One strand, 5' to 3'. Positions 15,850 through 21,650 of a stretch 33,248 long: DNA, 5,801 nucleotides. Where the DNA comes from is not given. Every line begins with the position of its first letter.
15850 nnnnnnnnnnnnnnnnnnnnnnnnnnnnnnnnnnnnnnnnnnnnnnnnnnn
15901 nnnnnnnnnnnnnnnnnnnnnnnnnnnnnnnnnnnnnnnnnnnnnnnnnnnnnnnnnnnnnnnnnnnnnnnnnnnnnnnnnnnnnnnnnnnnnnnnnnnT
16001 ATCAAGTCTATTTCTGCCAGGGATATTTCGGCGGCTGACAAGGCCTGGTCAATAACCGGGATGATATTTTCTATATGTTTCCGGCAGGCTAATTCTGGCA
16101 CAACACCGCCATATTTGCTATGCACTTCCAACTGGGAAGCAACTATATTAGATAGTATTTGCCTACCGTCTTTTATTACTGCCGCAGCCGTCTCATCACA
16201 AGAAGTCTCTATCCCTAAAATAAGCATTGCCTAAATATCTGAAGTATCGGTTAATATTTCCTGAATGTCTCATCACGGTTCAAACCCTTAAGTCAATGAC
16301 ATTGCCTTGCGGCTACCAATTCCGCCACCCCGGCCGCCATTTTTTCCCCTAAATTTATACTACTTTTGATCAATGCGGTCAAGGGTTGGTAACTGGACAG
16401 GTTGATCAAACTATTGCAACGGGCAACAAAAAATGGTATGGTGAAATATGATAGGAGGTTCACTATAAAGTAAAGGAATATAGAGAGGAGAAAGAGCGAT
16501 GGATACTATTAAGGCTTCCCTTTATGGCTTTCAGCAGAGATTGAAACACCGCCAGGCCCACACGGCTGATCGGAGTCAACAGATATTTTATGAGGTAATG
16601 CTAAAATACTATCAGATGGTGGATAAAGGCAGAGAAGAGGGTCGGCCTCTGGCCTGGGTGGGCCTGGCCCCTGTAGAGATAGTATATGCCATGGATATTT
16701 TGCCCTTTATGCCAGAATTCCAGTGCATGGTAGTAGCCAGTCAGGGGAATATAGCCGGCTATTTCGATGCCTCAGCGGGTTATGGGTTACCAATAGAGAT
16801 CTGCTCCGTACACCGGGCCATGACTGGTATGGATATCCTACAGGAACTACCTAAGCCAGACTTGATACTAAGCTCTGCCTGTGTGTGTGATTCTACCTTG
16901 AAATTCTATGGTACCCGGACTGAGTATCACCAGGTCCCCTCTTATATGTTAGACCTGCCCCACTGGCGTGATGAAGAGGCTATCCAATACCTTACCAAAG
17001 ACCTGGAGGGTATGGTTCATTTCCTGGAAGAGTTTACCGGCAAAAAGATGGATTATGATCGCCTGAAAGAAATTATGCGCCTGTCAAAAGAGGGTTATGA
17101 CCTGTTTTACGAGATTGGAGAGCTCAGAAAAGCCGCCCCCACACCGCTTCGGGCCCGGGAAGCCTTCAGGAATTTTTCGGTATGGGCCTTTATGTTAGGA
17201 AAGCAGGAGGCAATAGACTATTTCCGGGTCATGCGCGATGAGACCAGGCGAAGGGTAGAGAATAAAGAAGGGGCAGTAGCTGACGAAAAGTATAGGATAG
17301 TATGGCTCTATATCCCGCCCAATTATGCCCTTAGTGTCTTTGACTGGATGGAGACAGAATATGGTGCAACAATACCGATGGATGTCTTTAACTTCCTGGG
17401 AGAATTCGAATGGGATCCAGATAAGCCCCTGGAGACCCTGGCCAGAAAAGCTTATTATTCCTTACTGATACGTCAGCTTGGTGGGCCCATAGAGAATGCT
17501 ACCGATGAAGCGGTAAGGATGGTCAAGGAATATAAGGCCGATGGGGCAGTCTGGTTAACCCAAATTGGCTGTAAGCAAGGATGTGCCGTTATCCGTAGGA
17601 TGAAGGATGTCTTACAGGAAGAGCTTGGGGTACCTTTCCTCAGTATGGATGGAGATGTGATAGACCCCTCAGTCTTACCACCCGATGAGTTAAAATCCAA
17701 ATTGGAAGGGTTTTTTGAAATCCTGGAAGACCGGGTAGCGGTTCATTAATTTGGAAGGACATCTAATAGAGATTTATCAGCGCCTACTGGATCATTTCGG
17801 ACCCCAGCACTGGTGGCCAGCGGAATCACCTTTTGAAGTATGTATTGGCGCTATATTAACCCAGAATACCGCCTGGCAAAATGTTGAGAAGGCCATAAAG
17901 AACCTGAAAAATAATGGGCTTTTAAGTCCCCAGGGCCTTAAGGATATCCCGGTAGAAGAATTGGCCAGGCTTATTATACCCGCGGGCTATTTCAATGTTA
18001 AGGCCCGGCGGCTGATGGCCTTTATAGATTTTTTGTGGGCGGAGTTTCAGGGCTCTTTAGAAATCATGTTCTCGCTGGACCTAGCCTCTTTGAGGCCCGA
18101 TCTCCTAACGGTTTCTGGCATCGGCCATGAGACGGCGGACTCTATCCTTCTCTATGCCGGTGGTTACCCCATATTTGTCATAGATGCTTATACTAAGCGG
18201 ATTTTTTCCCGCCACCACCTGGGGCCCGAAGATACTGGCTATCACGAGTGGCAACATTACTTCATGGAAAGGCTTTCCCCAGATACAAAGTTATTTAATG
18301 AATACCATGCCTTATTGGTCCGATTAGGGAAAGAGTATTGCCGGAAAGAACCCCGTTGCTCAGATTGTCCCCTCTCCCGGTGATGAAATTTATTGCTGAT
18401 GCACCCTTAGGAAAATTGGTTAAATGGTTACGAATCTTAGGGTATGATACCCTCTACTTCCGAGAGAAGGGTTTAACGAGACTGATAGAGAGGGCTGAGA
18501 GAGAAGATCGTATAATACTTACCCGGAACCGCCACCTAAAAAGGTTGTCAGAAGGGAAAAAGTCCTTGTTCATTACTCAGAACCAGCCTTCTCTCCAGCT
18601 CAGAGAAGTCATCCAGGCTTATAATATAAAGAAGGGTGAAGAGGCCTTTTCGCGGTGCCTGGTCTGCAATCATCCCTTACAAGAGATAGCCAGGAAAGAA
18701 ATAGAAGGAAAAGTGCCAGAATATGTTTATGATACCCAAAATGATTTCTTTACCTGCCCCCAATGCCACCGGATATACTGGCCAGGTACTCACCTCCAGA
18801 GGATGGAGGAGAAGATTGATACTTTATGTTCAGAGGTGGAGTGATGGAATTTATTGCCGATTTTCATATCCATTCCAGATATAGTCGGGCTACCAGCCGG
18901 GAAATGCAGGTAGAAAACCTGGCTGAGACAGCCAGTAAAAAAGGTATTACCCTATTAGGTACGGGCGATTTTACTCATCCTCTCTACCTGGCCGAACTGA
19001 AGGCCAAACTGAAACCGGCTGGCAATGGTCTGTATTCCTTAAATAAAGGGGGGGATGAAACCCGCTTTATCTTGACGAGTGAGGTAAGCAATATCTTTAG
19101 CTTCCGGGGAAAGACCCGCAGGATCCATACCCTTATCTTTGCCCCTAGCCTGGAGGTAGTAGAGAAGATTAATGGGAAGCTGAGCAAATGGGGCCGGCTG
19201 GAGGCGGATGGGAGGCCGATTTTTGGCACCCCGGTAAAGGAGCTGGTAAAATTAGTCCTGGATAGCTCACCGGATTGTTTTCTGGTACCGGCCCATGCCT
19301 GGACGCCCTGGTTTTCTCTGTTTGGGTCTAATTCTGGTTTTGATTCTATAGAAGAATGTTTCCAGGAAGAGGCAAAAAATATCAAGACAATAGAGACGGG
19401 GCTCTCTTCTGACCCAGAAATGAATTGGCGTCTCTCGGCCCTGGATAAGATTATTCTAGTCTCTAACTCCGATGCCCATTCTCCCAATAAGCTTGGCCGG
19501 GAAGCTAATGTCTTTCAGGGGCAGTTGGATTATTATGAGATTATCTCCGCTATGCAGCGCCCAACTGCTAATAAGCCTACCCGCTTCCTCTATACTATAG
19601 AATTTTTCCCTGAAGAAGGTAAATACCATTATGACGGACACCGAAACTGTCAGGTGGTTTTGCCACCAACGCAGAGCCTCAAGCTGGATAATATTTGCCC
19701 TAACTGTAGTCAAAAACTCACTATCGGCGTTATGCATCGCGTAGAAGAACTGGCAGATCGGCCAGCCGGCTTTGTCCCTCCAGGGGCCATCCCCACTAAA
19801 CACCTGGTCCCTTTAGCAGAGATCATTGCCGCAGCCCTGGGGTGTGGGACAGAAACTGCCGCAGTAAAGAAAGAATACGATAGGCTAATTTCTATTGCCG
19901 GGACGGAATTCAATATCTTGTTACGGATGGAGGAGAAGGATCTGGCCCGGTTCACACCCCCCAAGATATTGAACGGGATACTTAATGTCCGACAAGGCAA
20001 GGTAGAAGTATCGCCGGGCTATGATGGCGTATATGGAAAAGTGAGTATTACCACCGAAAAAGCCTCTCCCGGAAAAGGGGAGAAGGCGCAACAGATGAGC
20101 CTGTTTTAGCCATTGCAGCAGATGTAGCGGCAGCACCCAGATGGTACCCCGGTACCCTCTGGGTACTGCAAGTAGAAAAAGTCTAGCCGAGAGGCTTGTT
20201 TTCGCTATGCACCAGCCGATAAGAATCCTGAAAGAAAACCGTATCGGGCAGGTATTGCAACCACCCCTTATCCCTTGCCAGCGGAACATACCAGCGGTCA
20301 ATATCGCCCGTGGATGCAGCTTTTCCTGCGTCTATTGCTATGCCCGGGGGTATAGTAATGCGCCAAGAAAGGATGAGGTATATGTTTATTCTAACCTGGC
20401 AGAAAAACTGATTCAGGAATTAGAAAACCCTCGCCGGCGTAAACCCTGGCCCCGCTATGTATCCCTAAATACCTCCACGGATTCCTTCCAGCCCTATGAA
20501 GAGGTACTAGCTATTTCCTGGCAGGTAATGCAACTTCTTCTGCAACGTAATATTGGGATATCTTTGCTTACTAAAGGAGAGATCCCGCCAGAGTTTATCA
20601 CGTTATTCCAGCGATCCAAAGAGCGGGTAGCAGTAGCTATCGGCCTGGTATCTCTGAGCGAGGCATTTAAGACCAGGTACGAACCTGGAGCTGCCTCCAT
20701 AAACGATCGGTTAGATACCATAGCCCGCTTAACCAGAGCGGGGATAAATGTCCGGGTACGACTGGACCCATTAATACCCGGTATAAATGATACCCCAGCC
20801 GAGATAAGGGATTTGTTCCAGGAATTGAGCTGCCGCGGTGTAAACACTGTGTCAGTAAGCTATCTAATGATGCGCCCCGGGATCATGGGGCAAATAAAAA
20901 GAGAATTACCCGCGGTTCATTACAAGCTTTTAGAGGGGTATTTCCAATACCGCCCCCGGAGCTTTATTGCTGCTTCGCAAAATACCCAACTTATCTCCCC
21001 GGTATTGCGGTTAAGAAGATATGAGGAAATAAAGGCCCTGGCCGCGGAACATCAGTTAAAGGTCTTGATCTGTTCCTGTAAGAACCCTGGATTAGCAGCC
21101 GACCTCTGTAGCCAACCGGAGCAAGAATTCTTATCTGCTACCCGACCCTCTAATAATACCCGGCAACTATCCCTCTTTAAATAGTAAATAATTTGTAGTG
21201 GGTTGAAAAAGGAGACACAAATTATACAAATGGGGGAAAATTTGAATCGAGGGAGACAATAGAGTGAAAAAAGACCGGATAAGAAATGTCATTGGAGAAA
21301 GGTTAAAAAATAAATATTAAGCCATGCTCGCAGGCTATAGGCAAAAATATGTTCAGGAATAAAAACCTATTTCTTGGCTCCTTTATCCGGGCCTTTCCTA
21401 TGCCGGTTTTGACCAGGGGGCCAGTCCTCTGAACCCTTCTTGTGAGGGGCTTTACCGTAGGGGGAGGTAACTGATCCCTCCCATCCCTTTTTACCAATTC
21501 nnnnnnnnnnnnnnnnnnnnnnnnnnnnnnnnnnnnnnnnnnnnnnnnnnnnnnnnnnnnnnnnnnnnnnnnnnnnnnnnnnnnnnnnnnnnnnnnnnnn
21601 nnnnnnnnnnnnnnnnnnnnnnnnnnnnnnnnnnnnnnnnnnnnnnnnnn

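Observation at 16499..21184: Translationally coupled run of nucleic-acid repair/processing genes with TGATG overlaps and near-identical N-termini (MKFIAD / MEFIAD)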

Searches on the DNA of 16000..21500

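Call 86: search_rna_families(source=window, start=16000, end=21500, threshold=evalue, max_evalue=1)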
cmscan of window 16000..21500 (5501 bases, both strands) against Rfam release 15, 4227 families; matches with E-value up to 1: 0.
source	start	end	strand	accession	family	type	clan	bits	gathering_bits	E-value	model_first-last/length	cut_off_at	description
